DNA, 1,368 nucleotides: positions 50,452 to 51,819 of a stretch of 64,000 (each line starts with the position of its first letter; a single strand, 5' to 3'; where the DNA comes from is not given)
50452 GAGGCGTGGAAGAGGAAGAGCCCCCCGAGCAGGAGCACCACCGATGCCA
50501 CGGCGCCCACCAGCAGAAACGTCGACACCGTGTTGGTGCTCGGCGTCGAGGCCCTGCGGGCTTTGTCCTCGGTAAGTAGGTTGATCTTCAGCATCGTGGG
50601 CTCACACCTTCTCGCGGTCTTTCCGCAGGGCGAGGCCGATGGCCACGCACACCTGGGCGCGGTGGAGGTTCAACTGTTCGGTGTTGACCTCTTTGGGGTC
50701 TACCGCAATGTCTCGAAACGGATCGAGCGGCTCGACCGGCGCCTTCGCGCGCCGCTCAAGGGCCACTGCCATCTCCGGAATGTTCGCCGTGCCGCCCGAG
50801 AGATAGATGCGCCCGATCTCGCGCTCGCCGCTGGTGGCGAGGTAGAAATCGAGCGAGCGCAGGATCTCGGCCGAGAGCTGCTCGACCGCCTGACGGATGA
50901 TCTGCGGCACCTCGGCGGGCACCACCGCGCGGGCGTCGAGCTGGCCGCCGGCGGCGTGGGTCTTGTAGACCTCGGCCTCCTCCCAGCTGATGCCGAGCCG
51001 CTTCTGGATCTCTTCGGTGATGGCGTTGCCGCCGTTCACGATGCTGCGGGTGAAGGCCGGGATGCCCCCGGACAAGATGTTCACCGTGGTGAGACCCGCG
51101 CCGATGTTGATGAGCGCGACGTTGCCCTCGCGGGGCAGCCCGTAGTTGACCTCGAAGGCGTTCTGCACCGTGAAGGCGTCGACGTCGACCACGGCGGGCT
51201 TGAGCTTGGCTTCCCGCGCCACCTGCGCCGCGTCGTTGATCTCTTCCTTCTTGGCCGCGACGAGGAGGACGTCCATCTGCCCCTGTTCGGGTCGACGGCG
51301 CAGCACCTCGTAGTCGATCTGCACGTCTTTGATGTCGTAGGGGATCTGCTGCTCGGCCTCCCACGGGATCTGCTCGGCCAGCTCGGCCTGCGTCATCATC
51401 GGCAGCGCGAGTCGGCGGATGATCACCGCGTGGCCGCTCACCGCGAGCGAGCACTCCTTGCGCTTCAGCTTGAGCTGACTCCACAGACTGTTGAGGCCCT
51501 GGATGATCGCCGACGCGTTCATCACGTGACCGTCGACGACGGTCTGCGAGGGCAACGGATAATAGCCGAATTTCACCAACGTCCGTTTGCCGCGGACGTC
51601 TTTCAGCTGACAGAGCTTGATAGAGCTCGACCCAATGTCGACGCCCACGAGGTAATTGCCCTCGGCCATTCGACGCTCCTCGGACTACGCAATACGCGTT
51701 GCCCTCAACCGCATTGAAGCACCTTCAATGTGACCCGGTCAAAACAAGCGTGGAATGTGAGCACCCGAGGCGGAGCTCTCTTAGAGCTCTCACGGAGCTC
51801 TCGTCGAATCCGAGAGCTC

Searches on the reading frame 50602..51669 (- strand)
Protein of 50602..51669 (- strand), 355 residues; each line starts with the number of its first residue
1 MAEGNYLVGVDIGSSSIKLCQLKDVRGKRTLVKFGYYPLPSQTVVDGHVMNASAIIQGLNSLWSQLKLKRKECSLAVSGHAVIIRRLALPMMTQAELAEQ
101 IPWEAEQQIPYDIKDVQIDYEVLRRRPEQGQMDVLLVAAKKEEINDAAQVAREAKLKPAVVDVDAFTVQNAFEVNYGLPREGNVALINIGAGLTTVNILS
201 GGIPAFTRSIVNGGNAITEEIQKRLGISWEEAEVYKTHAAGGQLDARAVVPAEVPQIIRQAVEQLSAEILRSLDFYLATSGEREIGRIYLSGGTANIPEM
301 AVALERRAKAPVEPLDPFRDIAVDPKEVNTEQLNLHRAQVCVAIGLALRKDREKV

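Call 9: search_protein_families(library=pfam, proteins=[window:50602-51669:-], max_evalue=0.01)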
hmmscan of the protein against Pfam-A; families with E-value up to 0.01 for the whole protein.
window:50602-51669:- (355 aa): 5 families
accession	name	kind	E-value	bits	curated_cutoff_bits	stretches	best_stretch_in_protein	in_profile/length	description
PF11104.14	PilM_2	-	8.9e-72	242.3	27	1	9-350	1-339/340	Type IV pilus assembly protein PilM;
PF14450.12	FtsA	-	3.9e-12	47.1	31.8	1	185-317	1-112/127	Cell division protein FtsA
PF25216.1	Volactin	-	0.00043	20.3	35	1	187-308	171-291/321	Volactin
PF05134.19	T2SSL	-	0.00059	19.7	25.5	1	71-166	47-136/231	Type II secretion system (T2SS), protein L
PF06723.19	MreB_Mbl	-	0.0076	15.6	27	0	186-223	149-186/327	MreB/Mbl protein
